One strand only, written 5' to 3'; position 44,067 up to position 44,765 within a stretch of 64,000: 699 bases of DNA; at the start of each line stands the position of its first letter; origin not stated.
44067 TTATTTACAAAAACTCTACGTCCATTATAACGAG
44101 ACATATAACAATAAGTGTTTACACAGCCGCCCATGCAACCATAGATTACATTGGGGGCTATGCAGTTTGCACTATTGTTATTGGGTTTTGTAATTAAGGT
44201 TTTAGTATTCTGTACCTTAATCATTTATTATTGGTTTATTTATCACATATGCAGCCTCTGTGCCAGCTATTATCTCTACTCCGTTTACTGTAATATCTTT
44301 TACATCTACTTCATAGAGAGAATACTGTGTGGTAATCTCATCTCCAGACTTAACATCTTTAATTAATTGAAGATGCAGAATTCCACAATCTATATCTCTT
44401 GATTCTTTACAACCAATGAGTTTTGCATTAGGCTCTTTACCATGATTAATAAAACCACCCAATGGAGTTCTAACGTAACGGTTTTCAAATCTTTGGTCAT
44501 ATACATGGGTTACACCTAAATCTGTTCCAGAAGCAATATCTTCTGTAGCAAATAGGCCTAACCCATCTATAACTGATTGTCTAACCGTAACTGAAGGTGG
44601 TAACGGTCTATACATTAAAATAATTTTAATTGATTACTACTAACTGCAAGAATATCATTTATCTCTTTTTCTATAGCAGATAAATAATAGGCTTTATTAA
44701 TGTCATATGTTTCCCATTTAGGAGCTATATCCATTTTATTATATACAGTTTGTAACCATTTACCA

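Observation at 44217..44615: Minimal SET-domain methyltransferase co-transcribed with the DNA polymerase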

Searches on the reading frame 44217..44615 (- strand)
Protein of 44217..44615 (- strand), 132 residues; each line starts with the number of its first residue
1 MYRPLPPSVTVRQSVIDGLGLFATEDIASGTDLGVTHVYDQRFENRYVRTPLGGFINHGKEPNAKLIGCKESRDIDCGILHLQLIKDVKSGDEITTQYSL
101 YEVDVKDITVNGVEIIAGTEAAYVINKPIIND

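Call 3: search_protein_families(library=pfam, proteins=[window:44217-44615:-], max_evalue=0.1)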
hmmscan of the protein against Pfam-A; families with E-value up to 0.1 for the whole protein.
window:44217-44615:- (132 aa): 1 family
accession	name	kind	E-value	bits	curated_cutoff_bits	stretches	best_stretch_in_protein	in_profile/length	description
PF00856.33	SET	-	1.4e-06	29.1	22.4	1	54-98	63-104/105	SET domain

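Call 4: search_protein_families(library=phrogs, proteins=[window:44217-44615:-], max_evalue=0.01)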
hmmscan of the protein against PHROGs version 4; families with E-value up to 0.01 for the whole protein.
window:44217-44615:- (132 aa): 2 families
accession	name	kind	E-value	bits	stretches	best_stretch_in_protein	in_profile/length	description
phrog_28741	-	unknown function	3.6e-21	76.1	1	1-103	2-98/100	-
phrog_34170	-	unknown function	1.2e-06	29.2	1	9-99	193-276/296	-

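Call 6: search_solved_structures(query=window:44217-44615:-, max_evalue=1, show_alignments=3)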
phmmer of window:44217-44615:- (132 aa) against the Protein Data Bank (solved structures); distinct sequences matched with E-value up to 1: 5.
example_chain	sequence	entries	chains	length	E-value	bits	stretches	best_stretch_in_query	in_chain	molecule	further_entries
8sr6_A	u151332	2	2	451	0.23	14.7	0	17-56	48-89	Eukaryotic huntingtin interacting protein B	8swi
5czy_A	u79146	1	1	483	0.26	14.5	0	17-57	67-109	Legionella effector LegAS4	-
4oz6_A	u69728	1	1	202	0.29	14.3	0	11-61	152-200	Mxe gyrA intein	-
1n3j_A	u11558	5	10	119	0.6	13.3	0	49-98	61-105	Histone H3 Lysine Methyltransferase | PBCV-1 histone H3-Lys 27 methyltransferase | A612L protein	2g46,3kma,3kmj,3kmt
1am2_A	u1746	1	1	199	0.87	12.8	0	11-58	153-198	MXE GYRA INTEIN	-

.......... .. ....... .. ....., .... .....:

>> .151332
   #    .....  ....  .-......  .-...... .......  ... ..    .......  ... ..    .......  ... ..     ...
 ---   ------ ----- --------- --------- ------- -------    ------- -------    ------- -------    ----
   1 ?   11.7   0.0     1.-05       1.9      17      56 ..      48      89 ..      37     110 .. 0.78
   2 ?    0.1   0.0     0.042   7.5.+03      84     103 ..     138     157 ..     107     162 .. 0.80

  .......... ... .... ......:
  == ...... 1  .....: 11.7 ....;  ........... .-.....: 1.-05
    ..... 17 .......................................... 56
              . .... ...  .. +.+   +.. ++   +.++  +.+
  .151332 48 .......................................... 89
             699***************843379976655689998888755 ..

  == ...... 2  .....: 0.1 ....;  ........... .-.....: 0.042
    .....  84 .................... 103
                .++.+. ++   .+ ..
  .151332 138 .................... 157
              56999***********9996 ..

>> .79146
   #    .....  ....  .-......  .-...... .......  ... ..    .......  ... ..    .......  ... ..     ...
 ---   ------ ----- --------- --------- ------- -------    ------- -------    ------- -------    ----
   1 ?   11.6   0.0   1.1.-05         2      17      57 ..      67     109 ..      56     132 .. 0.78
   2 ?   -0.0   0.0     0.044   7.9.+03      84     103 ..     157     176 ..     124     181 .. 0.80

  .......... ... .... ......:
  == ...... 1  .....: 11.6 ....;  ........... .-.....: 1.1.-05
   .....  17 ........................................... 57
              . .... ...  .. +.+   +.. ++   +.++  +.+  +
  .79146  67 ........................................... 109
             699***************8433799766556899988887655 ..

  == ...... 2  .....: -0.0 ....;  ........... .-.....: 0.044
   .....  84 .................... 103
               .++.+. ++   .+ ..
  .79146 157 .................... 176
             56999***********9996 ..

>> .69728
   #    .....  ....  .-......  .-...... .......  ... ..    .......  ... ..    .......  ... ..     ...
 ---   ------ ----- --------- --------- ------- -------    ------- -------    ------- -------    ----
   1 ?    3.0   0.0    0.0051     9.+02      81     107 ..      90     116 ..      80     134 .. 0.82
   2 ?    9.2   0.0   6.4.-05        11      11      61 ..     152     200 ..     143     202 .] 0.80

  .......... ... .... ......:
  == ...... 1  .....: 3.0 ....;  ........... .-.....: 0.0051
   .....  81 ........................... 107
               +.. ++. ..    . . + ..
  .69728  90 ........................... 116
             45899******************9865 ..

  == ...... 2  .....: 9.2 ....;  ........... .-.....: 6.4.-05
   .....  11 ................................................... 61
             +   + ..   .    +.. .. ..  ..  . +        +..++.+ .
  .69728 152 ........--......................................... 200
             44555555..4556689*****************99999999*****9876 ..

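Call 7: find_homologous_proteins(query=window:44217-44615:-, max_evalue=0.001)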
Query window:44217-44615:- (132 aa): 809 proteins with E <= 0.001 among 812 candidates; the best 120 are listed.
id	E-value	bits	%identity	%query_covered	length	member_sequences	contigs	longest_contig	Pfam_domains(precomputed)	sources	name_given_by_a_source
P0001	6.8e-80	283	98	100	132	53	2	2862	PF00856.34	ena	-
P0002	1.3e-36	143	62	77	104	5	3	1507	PF00856.34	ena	-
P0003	2.5e-35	139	60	77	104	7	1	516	PF00856.34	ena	-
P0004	1.4e-32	130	55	77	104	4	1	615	PF00856.34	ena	-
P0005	6.3e-31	125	58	77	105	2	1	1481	PF00856.34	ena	-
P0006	6.7e-31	125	58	77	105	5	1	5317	PF00856.34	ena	-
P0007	9.4e-31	124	59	77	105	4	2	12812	PF00856.34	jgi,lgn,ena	-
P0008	2.5e-30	123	58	77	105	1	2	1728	PF00856.34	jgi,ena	jgi:SET domain-containing protein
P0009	4.2e-30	122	58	77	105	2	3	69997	PF00856.34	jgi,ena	jgi:SET domain-containing protein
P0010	4.2e-30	122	58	77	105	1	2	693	PF00856.34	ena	-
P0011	4.4e-30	122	59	77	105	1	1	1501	PF00856.34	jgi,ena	-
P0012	5.8e-30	122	60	77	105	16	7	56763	PF00856.34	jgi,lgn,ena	jgi:SET domain-containing protein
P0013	8.1e-30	121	58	77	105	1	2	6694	PF00856.34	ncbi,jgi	jgi:SET domain-containing protein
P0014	8.1e-30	121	58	77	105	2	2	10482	PF00856.34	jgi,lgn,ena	jgi:SET domain-containing protein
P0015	1.1e-29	121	59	77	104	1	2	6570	PF00856.34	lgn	-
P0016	1.8e-29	120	58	77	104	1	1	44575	PF00856.34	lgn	-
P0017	4.0e-29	119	57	77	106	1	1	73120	PF00856.34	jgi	jgi:SET domain-containing protein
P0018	5.4e-29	119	56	77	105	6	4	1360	PF00856.34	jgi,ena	-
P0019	5.9e-29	119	55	80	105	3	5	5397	PF00856.34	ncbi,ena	-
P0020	6.0e-29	119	55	78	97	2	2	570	PF00856.34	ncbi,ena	-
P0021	2.0e-28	117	56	77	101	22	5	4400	PF00856.34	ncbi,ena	-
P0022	2.2e-28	117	54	78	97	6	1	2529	PF00856.34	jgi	jgi:SET domain-containing protein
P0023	8.6e-28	115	54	77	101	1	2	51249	PF00856.34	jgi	jgi:SET domain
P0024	1.3e-27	114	52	80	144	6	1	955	PF00856.34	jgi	jgi:SET domain-containing protein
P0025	1.6e-27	114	56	77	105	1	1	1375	PF00856.34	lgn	-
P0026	1.8e-27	114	52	80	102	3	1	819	PF00856.34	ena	-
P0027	1.9e-27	114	50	77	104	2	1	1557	PF00856.34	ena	-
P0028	2.4e-27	113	49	81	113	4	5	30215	PF00856.34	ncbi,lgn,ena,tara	tara:strand:+ start:1305 stop:1646 length:342 start_codon:yes stop_codon:yes gene_type:complete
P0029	3.1e-27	113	55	80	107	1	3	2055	PF00856.34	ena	-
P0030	3.8e-27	113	54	77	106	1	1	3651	PF00856.34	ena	-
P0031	6.4e-27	112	51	79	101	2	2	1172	PF00856.34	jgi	-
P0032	7.2e-27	112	54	80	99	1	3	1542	PF00856.34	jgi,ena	-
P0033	8.5e-27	112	57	77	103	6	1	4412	PF00856.34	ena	-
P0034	1.1e-26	111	53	76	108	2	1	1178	PF00856.34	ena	-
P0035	1.1e-26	111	56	77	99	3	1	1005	PF00856.34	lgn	-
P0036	1.3e-26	111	53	77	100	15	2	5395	PF00856.34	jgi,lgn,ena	-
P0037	1.3e-26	111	54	77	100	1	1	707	PF00856.34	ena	-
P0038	1.4e-26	111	52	78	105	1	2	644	PF00856.34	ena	-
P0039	1.4e-26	111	55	78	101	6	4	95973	PF00856.34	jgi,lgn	jgi:SET domain-containing protein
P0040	1.7e-26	111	52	77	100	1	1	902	PF00856.34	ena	-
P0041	1.8e-26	111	52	77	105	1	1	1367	PF00856.34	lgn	-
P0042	1.8e-26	110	54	78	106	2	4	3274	PF00856.34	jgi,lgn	jgi:hypothetical protein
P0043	1.9e-26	110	53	78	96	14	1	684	PF00856.34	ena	-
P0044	2.1e-26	110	53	76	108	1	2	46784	PF00856.34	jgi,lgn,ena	jgi:SET domain-containing protein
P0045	2.8e-26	110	54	77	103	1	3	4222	PF00856.34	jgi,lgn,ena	jgi:SET domain-containing protein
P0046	2.9e-26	110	55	78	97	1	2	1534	PF00856.34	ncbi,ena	-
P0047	3.0e-26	110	51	77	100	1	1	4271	PF00856.34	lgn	-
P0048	3.3e-26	110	53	77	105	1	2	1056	PF00856.34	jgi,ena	-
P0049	3.6e-26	110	55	77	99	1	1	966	PF00856.34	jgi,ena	-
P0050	4.1e-26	109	52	77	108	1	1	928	PF00856.34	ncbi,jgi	jgi:SET domain-containing protein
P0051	6.3e-26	109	49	81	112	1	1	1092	PF00856.34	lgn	-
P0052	6.6e-26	109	53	76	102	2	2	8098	PF00856.34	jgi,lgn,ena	-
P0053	7.2e-26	109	51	77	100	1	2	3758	PF00856.34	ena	-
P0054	7.3e-26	109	52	80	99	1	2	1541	PF00856.34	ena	-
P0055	7.4e-26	109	51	80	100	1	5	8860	PF00856.34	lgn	-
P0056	8.8e-26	108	54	77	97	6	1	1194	PF00856.34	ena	-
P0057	9.1e-26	108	43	77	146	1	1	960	PF00856.34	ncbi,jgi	-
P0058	9.4e-26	108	59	77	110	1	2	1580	PF00856.34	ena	-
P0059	9.8e-26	108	58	78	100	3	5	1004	PF00856.34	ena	-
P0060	1.0e-25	108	50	78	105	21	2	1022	PF00856.34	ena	-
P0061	1.0e-25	108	52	77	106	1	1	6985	PF00856.34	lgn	-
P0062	1.2e-25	108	54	76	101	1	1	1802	PF00856.34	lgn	-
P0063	2.1e-25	107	54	77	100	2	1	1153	PF00856.34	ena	-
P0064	2.1e-25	107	51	77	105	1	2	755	PF00856.34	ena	-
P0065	2.2e-25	107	49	77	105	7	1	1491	PF00856.34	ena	-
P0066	2.2e-25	107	54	78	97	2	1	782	PF00856.34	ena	-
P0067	2.3e-25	107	50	80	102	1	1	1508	PF00856.34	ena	-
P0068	2.3e-25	107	54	77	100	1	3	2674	PF00856.34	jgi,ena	jgi:SET domain-containing protein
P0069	2.3e-25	107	51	77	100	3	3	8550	PF00856.34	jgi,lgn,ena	-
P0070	2.3e-25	107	52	78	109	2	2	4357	PF00856.34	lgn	-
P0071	2.3e-25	107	53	77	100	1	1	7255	PF00856.34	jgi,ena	-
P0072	2.5e-25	107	50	77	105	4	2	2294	PF00856.34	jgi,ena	jgi:SET domain-containing protein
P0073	2.6e-25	107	52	78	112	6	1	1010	PF00856.34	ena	-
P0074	2.9e-25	107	53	76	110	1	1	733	PF00856.34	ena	-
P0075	2.9e-25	107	48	79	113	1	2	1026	PF00856.34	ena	-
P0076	3.4e-25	106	51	77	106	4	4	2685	PF00856.34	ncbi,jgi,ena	jgi:SET domain-containing protein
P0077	3.9e-25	106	49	77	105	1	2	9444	PF00856.34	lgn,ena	-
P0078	4.2e-25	106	55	77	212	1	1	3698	PF00856.34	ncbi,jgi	jgi:hypothetical protein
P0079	4.7e-25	106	52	77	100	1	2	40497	PF00856.34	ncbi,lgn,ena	-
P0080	5.3e-25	106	53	77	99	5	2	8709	PF00856.34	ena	-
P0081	5.5e-25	106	55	77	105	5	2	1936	PF00856.34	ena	-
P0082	5.6e-25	106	52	77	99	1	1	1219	PF00856.34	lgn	-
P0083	5.6e-25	106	54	77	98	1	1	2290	PF00856.34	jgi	jgi:SET domain-containing protein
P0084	6.1e-25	106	50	79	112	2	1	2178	PF00856.34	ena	-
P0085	6.3e-25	106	54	78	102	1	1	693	PF00856.34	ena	-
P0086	6.7e-25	105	52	78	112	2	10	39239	PF00856.34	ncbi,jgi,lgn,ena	-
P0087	6.9e-25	105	52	78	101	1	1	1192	PF00856.34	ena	-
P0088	7.5e-25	105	49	78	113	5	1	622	PF00856.34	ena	-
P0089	7.8e-25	105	53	78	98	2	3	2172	PF00856.34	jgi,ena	-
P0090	8.1e-25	105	42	77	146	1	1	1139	PF00856.34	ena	-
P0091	8.2e-25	105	50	77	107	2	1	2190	PF00856.34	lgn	-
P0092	8.5e-25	105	50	77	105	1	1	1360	PF00856.34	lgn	-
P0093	8.9e-25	105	48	78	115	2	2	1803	PF00856.34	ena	-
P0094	9.2e-25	105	49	77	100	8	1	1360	PF00856.34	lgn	-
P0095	9.4e-25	105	44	77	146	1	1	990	PF00856.34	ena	-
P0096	1.0e-24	105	53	77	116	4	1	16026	PF00856.34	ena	-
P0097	1.1e-24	105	41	77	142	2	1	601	PF00856.34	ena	-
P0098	1.4e-24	104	50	77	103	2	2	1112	PF00856.34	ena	-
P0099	1.4e-24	104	49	74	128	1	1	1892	PF00856.34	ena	-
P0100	1.5e-24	104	53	78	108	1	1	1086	PF00856.34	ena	-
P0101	1.5e-24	104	53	78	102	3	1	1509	PF00856.34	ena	-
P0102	1.6e-24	104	52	77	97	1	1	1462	PF00856.34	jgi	-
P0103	1.6e-24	104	50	78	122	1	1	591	PF00856.34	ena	-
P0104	1.6e-24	104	42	77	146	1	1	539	PF00856.34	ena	-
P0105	1.8e-24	104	40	77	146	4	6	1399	PF00856.34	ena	-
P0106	1.9e-24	104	42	77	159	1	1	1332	PF00856.34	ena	-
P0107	2.0e-24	104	54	78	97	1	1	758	PF00856.34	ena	-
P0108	2.1e-24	104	54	77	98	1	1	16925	PF00856.34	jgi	jgi:SET domain-containing protein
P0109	2.2e-24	104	43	77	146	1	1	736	PF00856.34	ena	-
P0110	2.4e-24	104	49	77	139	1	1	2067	PF00856.34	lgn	-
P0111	2.5e-24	104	50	78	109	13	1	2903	PF00856.34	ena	-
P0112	3.0e-24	103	42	77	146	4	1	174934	PF00856.34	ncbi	-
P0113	3.1e-24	103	42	77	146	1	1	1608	PF00856.34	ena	-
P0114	3.1e-24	103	43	77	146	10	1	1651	PF00856.34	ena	-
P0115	3.2e-24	103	51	77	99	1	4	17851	PF00856.34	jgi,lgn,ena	jgi:hypothetical protein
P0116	3.2e-24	103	38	77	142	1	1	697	PF00856.34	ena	-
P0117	3.3e-24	103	51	77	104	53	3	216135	PF00856.34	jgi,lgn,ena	jgi:SET domain-containing protein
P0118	3.4e-24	103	41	77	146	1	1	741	PF00856.34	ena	-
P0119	3.5e-24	103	42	77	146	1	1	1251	PF00856.34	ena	-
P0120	3.7e-24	103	43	77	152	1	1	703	PF00856.34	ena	-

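Call 10: search_dna_similar(query=window:44217-44615:-, collection=phages, mode=protein, max_rows=40, max_evalue=0.001)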
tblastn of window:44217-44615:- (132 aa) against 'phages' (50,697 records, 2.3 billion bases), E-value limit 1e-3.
Records with a match: 9; places in all: 9; records where one place covers at least 80% of the query: 0.
Best place of each record, by identity: <60% 9.
By first word of the organism name: Prochlorococcus 2; Cyanophage 2; Rhodoferax 2; Pelagibacter 1; Marine 1; Caudoviricetes 1.
By host as written in the record: Prochlorococcus sp. NATL1A 2; Prochlorococcus NATL2A 2; - 2; Rhodoferax sp. IMCC26218 2; Candidatus Pelagibacter sp H2P3alpha 1.
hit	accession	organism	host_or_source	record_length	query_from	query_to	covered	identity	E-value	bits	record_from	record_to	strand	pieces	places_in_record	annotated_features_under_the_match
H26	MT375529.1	Pelagibacter phage Kolga EXVC016S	Candidatus Pelagibacter sp H2P3alpha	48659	2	103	77%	43.4%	2e-17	82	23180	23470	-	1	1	hypothetical protein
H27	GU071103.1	Prochlorococcus phage P-SSM7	Prochlorococcus sp. NATL1A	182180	1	103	78%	42.3%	2e-17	82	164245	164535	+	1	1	hypothetical protein (x2)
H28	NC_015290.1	Prochlorococcus phage P-SSM7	Prochlorococcus sp. NATL1A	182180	1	103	78%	42.3%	2e-17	82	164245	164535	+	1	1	hypothetical protein (x2)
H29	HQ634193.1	Cyanophage P-RSM6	Prochlorococcus NATL2A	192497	2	103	77%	38.8%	8e-14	72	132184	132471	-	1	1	hypothetical protein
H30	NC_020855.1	Cyanophage P-RSM6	Prochlorococcus NATL2A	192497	2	103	77%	38.8%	8e-14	72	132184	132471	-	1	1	hypothetical protein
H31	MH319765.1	Marine virus AG-345-P14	single cell amplified by WGA-X; seawater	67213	2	103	77%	34.3%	4e-13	70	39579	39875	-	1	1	record has no annotation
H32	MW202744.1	Caudoviricetes sp.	Manatee Spring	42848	9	108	76%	30.2%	8e-4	43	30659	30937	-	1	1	pbcV-1 histone H3-lys 27 methyltransferase structure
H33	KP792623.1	Rhodoferax phage P26218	Rhodoferax sp. IMCC26218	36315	4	98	72%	31.7%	3e-4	45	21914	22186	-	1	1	hypothetical protein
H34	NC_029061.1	Rhodoferax phage P26218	Rhodoferax sp. IMCC26218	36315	4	98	72%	31.7%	3e-4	45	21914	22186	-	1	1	hypothetical protein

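Call 13: find_encoding_contigs(protein=P0009, flank=6000, max_places=3)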
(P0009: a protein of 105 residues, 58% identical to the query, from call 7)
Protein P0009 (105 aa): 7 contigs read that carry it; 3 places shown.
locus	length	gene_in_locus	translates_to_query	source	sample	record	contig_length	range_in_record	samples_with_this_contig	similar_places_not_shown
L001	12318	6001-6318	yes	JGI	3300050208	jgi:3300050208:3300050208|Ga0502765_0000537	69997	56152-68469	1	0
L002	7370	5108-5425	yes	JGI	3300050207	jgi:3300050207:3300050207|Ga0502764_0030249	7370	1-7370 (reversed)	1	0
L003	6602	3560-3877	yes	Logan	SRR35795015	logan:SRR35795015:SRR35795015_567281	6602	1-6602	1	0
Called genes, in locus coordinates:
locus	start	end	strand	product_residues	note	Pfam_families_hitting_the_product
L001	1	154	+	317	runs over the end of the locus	PF04480:DUF559, PF18741:MTES_1575, PF08373:RAP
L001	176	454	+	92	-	-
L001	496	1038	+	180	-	-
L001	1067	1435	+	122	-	-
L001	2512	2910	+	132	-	-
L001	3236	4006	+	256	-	-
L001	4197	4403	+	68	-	-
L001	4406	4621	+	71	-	-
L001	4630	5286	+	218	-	PF09414:RNA_ligase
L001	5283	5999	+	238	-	PF09414:RNA_ligase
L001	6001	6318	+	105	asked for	PF00856:SET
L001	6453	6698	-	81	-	-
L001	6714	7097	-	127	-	-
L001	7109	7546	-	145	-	-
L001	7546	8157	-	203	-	-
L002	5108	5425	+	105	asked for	PF00856:SET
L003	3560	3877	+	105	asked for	PF00856:SET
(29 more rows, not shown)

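Call 14: find_encoding_contigs(protein=P0117, flank=6000, max_places=3)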
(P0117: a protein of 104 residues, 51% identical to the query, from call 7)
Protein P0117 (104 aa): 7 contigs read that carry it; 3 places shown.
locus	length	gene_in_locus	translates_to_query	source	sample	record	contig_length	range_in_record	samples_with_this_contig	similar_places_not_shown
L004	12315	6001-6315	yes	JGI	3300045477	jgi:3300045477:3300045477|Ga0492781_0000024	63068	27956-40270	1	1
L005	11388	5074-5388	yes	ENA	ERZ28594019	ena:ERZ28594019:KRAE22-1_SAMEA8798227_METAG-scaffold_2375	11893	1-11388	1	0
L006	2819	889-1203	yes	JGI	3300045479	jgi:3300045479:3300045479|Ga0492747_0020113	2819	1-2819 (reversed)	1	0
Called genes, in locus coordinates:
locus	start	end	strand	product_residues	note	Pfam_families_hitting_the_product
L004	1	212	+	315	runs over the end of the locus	-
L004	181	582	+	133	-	-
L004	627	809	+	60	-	-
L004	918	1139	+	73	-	-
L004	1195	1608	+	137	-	-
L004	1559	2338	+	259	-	PF25187:Acb3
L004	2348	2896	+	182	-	-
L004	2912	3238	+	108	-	-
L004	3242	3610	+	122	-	-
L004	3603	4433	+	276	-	PF00303:Thymidylat_synt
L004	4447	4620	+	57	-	-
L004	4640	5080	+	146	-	PF00186:DHFR_1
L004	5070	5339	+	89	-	-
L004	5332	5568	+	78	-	-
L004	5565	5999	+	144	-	PF01467:CTP_transf_like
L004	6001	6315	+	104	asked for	PF00856:SET (weak)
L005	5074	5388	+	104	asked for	PF00856:SET (weak)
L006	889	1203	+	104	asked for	PF00856:SET (weak)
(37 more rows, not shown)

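Call 15: find_encoding_contigs(protein=P0112, flank=6000, max_places=2)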
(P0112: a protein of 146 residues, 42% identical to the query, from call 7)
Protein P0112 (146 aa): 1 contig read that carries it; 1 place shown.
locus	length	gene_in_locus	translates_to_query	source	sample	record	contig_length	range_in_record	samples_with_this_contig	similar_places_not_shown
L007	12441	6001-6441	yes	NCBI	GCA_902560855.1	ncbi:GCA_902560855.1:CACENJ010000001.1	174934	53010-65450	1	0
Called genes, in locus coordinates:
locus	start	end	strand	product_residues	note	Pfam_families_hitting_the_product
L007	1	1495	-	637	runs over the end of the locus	PF00528:BPD_transp_1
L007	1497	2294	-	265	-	PF00005:ABC_tran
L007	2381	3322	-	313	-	PF09084:NMT1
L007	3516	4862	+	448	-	PF00202:Aminotran_3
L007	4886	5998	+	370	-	PF05222:AlaDh_PNT_N, PF01262:AlaDh_PNT_C, PF02826:2-Hacid_dh_C, PF01488:Shikimate_DH (faint)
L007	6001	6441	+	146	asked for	PF00856:SET (weak)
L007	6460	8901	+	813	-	PF00890:FAD_binding_2 (weak), PF01134:GIDA (faint), PF01266:DAO, PF01494:FAD_binding_3 (faint), PF07992:Pyr_redox_2, PF16350:FAO_M, PF01571:GCV_T, PF08669:GCV_T_C, +3 more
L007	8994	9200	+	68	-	-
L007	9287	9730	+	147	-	PF03473:MOSC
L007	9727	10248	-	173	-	PF08534:Redoxin, PF00085:Thioredoxin (weak), PF00578:AhpC-TSA, PF13098:Thioredoxin_2, PF13905:Thioredoxin_8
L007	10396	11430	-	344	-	PF00478:IMPDH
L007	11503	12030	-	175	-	PF00156:Pribosyltran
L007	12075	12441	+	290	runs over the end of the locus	PF01048:PNP_UDP_1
